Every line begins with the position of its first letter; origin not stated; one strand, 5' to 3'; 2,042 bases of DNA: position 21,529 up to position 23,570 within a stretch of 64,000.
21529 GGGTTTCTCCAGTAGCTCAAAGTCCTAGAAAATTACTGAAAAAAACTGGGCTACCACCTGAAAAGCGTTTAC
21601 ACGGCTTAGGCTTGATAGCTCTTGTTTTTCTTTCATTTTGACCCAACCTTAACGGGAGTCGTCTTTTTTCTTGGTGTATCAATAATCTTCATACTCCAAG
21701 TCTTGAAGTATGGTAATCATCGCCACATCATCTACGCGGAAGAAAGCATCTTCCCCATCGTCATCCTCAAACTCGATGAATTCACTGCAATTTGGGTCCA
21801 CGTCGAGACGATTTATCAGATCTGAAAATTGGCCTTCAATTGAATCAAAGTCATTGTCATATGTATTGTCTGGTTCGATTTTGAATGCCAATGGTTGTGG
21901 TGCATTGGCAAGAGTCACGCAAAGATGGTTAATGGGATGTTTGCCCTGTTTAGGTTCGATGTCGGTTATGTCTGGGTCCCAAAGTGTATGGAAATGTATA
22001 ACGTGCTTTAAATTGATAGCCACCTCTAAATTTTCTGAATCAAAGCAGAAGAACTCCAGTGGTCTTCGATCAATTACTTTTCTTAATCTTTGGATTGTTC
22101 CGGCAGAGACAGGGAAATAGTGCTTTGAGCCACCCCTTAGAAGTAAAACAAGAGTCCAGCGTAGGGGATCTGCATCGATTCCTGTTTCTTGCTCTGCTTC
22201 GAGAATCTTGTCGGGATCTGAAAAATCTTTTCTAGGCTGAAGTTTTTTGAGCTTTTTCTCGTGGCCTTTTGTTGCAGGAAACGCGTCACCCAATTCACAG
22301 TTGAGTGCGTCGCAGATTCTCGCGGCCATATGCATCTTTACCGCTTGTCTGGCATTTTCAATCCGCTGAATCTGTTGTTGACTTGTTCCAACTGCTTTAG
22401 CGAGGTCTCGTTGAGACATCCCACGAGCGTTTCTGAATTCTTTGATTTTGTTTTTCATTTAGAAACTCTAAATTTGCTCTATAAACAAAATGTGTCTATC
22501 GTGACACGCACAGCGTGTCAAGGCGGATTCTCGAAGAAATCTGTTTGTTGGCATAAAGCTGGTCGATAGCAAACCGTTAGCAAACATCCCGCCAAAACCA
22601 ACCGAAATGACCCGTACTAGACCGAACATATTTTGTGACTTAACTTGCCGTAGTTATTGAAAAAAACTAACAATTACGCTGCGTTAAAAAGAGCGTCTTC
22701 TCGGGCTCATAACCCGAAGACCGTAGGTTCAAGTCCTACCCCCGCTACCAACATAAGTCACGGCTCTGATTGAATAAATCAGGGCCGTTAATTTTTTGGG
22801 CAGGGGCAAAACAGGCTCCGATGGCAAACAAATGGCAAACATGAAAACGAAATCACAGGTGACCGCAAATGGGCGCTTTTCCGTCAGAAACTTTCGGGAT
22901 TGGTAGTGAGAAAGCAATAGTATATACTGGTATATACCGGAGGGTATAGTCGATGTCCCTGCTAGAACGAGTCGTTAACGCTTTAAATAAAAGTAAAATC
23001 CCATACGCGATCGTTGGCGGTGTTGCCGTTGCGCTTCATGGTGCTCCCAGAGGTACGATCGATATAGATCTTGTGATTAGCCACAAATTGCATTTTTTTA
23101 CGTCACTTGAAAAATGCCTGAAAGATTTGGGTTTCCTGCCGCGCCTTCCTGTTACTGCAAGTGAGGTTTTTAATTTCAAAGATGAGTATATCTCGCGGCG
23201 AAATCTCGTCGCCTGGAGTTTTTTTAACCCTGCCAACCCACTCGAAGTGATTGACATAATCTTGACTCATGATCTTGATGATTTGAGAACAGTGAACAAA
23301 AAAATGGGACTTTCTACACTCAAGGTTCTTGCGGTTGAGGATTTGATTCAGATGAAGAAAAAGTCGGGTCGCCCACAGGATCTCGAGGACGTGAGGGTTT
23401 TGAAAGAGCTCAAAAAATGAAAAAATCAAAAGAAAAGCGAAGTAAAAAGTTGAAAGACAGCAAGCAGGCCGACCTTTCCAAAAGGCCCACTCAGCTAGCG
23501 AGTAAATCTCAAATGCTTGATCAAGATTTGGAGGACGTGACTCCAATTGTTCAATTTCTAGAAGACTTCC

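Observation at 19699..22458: XRE-fusion regulator plus 606-aa Myb-like/TnsA-like nuclease/poly-zinc-ribbon protein: candidate undescribed defence or selfish module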

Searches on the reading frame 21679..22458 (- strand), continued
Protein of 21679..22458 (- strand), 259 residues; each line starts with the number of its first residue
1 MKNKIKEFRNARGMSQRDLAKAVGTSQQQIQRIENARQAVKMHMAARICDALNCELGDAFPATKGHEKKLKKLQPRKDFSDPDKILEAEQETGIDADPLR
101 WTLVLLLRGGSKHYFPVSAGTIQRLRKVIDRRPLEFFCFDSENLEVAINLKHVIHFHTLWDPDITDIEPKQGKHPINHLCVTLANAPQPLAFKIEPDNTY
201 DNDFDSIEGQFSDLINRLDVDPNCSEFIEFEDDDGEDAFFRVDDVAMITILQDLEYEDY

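Call 92: search_dna_similar(query=window:21679-22458:-, collection=plasmids, mode=protein, max_rows=12)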
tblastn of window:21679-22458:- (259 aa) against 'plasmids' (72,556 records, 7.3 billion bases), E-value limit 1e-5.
Records with a match: 1; places in all: 1; records where one place covers at least 80% of the query: 0.
Best place of each record, by identity: <60% 1.
By first word of the organism name: Rhizobium 1.
By predicted mobility (MOB-suite, as given by PLSDB): non-mobilizable 1.
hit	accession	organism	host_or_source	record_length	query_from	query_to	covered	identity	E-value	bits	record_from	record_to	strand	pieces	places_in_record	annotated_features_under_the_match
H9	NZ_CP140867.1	Rhizobium leguminosarum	Trifolium pratense,whole organism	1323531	4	154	58%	30.3%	4e-6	55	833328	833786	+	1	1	record has no annotation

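Call 95: search_protein_families(library=pfam, proteins=[L014:8860-9591:+, L049:8929-9597:+, L017:7895-8506:+, L018:9160-12768:+, L035:9092-10393:+, L040:9071-10369:+, L048:9243-10418:+, L037:9172-10107:+, L051:8866-9852:-, L042:8893-9615:-], max_evalue=0.01)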
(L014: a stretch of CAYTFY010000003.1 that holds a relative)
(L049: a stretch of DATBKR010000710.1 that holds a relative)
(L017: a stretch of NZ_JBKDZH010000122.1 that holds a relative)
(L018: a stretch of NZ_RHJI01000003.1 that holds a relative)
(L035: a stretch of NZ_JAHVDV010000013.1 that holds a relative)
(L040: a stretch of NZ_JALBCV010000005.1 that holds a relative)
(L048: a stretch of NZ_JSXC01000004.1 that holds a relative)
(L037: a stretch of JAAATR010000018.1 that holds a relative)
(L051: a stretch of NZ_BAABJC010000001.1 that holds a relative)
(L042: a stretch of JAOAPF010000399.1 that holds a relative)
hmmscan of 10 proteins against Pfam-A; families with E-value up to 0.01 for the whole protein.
L014:8860-9591:+ (243 aa): 0 families

L049:8929-9597:+ (222 aa): 0 families

L017:7895-8506:+ (203 aa): 1 family
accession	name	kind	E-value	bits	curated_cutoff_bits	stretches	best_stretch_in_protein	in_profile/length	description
PF02566.24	OsmC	-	8.7e-20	71.4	27.5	1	103-199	3-99/100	OsmC-like protein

L018:9160-12768:+ (1202 aa): 12 families
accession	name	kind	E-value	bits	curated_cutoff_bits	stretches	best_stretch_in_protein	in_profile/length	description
PF13087.12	AAA_12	-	1.2e-20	74.3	27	1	826-1000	19-194/195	AAA domain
PF13086.12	AAA_11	-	6.5e-14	52.8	27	1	304-375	5-74/257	AAA domain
PF13604.12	AAA_30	-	8.3e-12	45.7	27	2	301-374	2-67/191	AAA domain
PF13091.12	PLDc_2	-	2.8e-10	40.6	27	1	1059-1167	3-104/132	PLD-like domain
PF13245.12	AAA_19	-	4.7e-07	30.5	25.1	1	317-381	10-69/134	AAA domain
PF01443.25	Viral_helicase1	-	2.4e-05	24.7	21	0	921-997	165-227/228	Viral superfamily 1 RNA helicase core domain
PF00614.28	PLDc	-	3.2e-05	24.2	21.9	1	1141-1165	2-26/28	Phospholipase D Active site motif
PF00270.35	DEAD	-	0.0025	18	26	0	305-374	4-66/167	DEAD/DEAH box helicase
PF07088.17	GvpD_P-loop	-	0.0045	17.4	24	0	310-340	2-32/189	GvpD gas vesicle protein, P-loop domain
PF24883.2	NPHP3_N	-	0.0063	17.2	24.8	0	310-340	13-44/164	Nephrocystin 3, N-terminal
PF06745.19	ATPase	-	0.0063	16.4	26.6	0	317-378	18-75/231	KaiC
PF13191.12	AAA_16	-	0.0083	17.1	32.6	0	305-340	8-46/167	AAA ATPase domain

L035:9092-10393:+ (433 aa): 3 families
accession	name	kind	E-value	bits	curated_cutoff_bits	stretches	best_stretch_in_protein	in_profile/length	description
PF13356.12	Arm-DNA-bind_3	-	2.8e-29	101.5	27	1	15-99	1-82/83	Arm DNA-binding domain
PF22022.2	Phage_int_M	-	1.4e-26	93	27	1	111-205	1-96/96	Phage integrase central domain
PF00589.27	Phage_integrase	-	4.6e-20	72.5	27.1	1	218-396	4-170/172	Phage integrase family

L040:9071-10369:+ (432 aa): 3 families
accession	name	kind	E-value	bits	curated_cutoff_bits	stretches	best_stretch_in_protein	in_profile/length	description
PF22022.2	Phage_int_M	-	2.4e-26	92.2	27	1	100-194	1-96/96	Phage integrase central domain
PF13356.12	Arm-DNA-bind_3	-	6.8e-26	90.7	27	1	3-90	1-83/83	Arm DNA-binding domain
PF00589.27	Phage_integrase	-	4.1e-09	36.9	27.1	1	227-384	24-169/172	Phage integrase family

L048:9243-10418:+ (391 aa): 3 families
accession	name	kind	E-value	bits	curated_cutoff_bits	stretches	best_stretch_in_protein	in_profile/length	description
PF22022.2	Phage_int_M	-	1.3e-28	99.5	27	1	71-167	1-96/96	Phage integrase central domain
PF00589.27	Phage_integrase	-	4e-20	72.7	27.1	1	182-358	6-170/172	Phage integrase family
PF13356.12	Arm-DNA-bind_3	-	5.7e-16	58.9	27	1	2-59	27-82/83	Arm DNA-binding domain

L037:9172-10107:+ (311 aa): 1 family
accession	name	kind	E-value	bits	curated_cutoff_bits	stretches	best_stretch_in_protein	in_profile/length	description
PF13391.12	HNH_2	-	3e-10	40.2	21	1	201-255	1-66/66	HNH endonuclease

L051:8866-9852:- (328 aa): 2 families
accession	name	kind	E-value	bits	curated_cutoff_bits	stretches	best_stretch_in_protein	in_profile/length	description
PF00589.27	Phage_integrase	-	7.2e-24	84.9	27.1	1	157-314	2-168/172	Phage integrase family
PF11917.13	DUF3435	-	0.0052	16.2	25.8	0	169-200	22-53/418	Protein of unknown function (DUF3435)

L042:8893-9615:- (240 aa): 3 families
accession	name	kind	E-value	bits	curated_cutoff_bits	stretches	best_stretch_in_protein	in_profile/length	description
PF00580.27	UvrD-helicase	-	1.8e-06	28.3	23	1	20-73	206-259/271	UvrD/REP helicase N-terminal domain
PF01443.25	Viral_helicase1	-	4.8e-05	23.7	21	1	27-224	60-226/228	Viral superfamily 1 RNA helicase core domain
PF13245.12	AAA_19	-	0.00056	20.5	25.1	1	28-68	92-132/134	AAA domain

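Call 105: search_protein_families(library=padloc, proteins=[L011:6896-7987:+, L009:6169-6831:+, L009:6828-7538:+, L014:8860-9591:+, L049:8929-9597:+], max_evalue=0.01)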
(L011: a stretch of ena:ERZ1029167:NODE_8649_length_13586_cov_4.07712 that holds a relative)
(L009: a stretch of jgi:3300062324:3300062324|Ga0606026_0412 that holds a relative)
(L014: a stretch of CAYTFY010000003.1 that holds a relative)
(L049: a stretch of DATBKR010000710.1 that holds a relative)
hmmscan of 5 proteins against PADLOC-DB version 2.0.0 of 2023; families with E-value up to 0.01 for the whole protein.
L011:6896-7987:+ (363 aa): 2 families
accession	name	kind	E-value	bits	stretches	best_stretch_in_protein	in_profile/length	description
PDLC00659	HmaA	-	2.7e-06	23.5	1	232-319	1036-1130/1176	SNF2 helicase / DEAD-box helicase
PDLC03968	TmtA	-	0.00037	16.2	1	221-323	1350-1440/1486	-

L009:6169-6831:+ (220 aa): 0 families

L009:6828-7538:+ (236 aa): 0 families

L014:8860-9591:+ (243 aa): 0 families

L049:8929-9597:+ (222 aa): 0 families

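Call 107: search_solved_structures(query=L006:2677-4089:+, max_evalue=1, show_alignments=1)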
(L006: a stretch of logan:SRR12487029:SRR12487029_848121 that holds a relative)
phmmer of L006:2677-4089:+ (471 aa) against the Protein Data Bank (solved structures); distinct sequences matched with E-value up to 1: 0.

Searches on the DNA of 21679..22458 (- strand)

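Call 91: search_dna_similar(query=L018:7000-9200:+, collection=ecoli_genomes, mode=near, max_rows=8)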
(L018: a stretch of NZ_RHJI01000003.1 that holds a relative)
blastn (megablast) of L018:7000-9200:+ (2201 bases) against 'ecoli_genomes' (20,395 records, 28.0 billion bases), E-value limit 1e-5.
Records with a match: 3021; places in all: 3247; records where one place covers at least 80% of the query: 3.
Genomes with a match: 3017 of 5426; with a place that covers at least 80% of the query: 3. Places per genome that has any: lowest 1, median 1, highest 4. On chromosomes: 3239 places; on plasmids: 8.
Best place of each record, by identity: >=99% 13; 95-99% 1938; 90-95% 398; 80-90% 670; 60-80% 2.
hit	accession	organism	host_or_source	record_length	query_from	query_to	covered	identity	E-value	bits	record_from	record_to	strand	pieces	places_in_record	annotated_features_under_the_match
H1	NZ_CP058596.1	Escherichia coli strain UPEC_U013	Homo sapiens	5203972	1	2037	93%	96.7%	0e+0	3384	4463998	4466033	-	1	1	helix-turn-helix transcriptional regulator | DUF4942 domain-containing protein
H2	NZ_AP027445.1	Escherichia coli strain EC291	Sus scrofa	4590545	39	1959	81%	83.0%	0e+0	1610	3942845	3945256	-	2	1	helix-turn-helix transcriptional regulator | DUF4942 domain-containing protein | type II toxin-antitoxin system RelE/ParE family toxin | CopG family ribbon-helix-helix protein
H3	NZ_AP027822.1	Escherichia coli strain 2017.17.01CC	Homo sapiens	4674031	39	1959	81%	83.0%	0e+0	1610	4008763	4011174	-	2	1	helix-turn-helix transcriptional regulator | DUF4942 domain-containing protein | type II toxin-antitoxin system RelE/ParE family toxin | CopG family ribbon-helix-helix protein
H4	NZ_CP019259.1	Escherichia coli strain 13C1065T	chicken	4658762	39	1765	75%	82.1%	0e+0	1397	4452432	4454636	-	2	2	helix-turn-helix transcriptional regulator | DUF4942 domain-containing protein | type II toxin-antitoxin system RelE/ParE family toxin | CopG family ribbon-helix-helix protein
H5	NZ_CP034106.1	Escherichia coli strain RCAD0514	duck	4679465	39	1765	75%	82.1%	0e+0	1397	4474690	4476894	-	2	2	helix-turn-helix transcriptional regulator | DUF4942 domain-containing protein | type II toxin-antitoxin system RelE/ParE family toxin | CopG family ribbon-helix-helix protein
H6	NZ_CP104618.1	Escherichia coli strain AHM9C68I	chicken feces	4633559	39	1765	75%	82.1%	0e+0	1397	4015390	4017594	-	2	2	helix-turn-helix transcriptional regulator | DUF4942 domain-containing protein | type II toxin-antitoxin system RelE/ParE family toxin | CopG family ribbon-helix-helix protein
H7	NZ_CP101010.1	Escherichia coli strain ET76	sediment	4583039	39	1765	75%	82.1%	0e+0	1397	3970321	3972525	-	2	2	helix-turn-helix transcriptional regulator | DUF4942 domain-containing protein | type II toxin-antitoxin system RelE/ParE family toxin | CopG family ribbon-helix-helix protein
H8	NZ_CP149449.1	Escherichia coli strain JX21CE33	chicken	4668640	39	1765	75%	82.1%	0e+0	1397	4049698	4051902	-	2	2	helix-turn-helix transcriptional regulator | DUF4942 domain-containing protein | type II toxin-antitoxin system RelE/ParE family toxin | CopG family ribbon-helix-helix protein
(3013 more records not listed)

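Call 93: get_annotated_region(hit=H1, flank=9000)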
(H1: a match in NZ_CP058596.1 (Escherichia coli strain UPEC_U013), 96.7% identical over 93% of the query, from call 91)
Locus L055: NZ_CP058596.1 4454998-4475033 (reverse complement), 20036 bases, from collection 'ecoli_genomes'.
description: Escherichia coli strain UPEC_U013 chromosome, complete genome
organism: Escherichia coli strain UPEC_U013 (NCBI taxid 562)
replicon: chromosome; assembly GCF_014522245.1
host: Homo sapiens; source: urine; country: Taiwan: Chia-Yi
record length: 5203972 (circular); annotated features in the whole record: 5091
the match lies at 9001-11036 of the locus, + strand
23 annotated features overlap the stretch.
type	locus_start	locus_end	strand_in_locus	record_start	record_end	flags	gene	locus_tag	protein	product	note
CDS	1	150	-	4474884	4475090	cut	-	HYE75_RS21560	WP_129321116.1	helix-turn-helix transcriptional regulator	-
CDS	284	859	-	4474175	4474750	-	-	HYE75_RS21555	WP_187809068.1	YagK/YfjJ domain-containing protein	-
CDS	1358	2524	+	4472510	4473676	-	-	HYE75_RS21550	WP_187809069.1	hypothetical protein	-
CDS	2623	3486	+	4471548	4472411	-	-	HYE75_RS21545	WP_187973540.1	GTPase family protein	-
CDS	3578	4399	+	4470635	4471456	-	-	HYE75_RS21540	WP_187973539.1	DUF932 domain-containing protein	-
CDS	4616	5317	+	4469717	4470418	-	yfjR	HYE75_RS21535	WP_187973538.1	WYL domain-containing protein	-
CDS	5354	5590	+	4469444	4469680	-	ypjK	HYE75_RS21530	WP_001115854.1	protein YpjK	-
CDS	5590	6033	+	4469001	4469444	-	yafY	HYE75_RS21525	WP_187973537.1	YfjS/YafY family lipoprotein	-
CDS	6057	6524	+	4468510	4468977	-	ykfB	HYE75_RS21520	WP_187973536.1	protein YkfB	-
CDS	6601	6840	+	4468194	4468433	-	ykfF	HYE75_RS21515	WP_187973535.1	DUF905 domain-containing protein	-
CDS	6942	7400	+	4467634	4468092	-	-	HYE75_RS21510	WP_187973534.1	antirestriction protein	-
CDS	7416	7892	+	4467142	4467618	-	-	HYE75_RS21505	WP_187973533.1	JAB domain-containing protein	-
CDS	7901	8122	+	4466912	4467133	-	-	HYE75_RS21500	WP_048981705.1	DUF987 domain-containing protein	-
CDS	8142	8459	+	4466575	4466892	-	-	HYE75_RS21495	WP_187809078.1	type IV toxin-antitoxin system YeeU family antitoxin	-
CDS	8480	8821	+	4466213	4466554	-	-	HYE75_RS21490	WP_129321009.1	TA system toxin CbtA family protein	-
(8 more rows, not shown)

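Call 111: search_dna_similar(query=L018:8001-8798:+, collection=ecoli_genomes, mode=distant, max_rows=6)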
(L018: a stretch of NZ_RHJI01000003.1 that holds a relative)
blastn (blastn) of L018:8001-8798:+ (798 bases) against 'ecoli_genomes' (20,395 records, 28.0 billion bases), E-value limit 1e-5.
Records with a match: 90; places in all: 91; records where one place covers at least 80% of the query: 89.
Genomes with a match: 90 of 5426; with a place that covers at least 80% of the query: 89. Places per genome that has any: lowest 1, median 1, highest 2. On chromosomes: 91 places; on plasmids: 0.
Best place of each record, by identity: 95-99% 1; 80-90% 16; 60-80% 73.
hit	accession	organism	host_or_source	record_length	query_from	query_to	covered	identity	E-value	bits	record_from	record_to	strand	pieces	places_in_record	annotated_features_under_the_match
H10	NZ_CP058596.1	Escherichia coli strain UPEC_U013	Homo sapiens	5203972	1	798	100%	97.0%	0e+0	1332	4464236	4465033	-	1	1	helix-turn-helix transcriptional regulator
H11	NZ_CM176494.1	Escherichia coli strain Eco_24-2013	canine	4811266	2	789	99%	82.2%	0e+0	785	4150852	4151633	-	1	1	helix-turn-helix transcriptional regulator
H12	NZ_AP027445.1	Escherichia coli strain EC291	Sus scrofa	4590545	2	789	99%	82.2%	0e+0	784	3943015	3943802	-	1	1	helix-turn-helix transcriptional regulator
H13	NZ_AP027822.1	Escherichia coli strain 2017.17.01CC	Homo sapiens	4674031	2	789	99%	82.2%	0e+0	784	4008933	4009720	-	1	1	helix-turn-helix transcriptional regulator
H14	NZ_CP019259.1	Escherichia coli strain 13C1065T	chicken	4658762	2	764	96%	81.7%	0e+0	747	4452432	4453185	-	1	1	helix-turn-helix transcriptional regulator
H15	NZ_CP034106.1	Escherichia coli strain RCAD0514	duck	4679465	2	764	96%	81.7%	0e+0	747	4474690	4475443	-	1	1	helix-turn-helix transcriptional regulator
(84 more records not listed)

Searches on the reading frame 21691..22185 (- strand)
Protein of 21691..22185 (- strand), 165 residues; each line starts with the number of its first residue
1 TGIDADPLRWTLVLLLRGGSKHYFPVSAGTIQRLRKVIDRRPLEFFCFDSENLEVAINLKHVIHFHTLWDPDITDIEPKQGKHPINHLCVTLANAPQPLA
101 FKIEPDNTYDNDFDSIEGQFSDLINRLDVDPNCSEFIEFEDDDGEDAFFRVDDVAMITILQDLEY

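Call 109: search_solved_structures(query=A8, max_evalue=10, show_alignments=2)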
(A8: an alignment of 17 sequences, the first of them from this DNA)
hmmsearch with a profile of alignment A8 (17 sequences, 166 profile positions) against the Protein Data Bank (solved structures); distinct sequences matched with E-value up to 10: 4.
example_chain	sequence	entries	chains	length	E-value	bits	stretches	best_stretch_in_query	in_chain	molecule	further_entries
7ep9_G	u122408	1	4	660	0.59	13.3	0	63-132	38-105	S9 family peptidase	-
5k18_A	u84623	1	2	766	0.85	12.8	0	29-69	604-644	Uncharacterized protein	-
5k04_A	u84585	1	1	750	0.86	12.8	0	29-69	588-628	Uncharacterized protein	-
8isn_A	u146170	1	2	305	1.3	12.2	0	84-127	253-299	MHC class I antigen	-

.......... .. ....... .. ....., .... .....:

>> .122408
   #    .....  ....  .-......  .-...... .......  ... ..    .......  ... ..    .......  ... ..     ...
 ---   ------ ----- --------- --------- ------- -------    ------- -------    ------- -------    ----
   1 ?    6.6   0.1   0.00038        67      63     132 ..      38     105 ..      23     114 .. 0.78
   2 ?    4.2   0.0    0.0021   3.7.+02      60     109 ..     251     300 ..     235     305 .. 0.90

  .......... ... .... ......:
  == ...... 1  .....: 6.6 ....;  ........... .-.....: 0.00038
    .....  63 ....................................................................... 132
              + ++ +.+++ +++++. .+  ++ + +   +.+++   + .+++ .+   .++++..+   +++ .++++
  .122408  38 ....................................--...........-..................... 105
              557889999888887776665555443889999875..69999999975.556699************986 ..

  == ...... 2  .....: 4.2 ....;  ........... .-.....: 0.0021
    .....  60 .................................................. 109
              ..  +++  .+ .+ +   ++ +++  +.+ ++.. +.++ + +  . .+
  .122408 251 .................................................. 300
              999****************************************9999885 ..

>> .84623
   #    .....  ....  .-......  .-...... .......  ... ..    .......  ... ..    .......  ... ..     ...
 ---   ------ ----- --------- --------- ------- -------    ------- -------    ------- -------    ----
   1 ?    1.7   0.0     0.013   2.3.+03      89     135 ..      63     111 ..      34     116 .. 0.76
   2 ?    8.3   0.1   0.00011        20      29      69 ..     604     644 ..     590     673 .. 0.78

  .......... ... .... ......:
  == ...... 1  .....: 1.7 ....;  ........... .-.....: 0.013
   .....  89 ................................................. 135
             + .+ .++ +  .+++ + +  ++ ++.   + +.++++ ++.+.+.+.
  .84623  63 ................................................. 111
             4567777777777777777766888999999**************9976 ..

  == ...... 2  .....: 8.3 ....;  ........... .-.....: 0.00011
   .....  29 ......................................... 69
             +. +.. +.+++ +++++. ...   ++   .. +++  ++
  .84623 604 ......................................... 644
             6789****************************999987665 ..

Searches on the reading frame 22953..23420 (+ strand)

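Call 49: search_protein_families(library=pfam, proteins=[window:22953-23420:+], max_evalue=0.01)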
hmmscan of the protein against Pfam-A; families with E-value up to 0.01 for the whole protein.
window:22953-23420:+ (155 aa): 4 families
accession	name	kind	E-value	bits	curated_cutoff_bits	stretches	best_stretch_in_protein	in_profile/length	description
PF19502.5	DUF6036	-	3.5e-07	30.6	23.6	1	14-86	18-82/164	Nucleotidyltransferase of unknown function (DUF6036)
PF10706.15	Aminoglyc_resit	-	0.0014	19.2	21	1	4-61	2-59/149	Aminoglycoside-2''-adenylyltransferase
PF09970.15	DUF2204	-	0.002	18.2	20.3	0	114-153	108-147/181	Nucleotidyl transferase of unknown function (DUF2204)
PF08843.17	AbiEii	-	0.0032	17.9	22.5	1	15-65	12-65/238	Nucleotidyl transferase AbiEii toxin, Type IV TA system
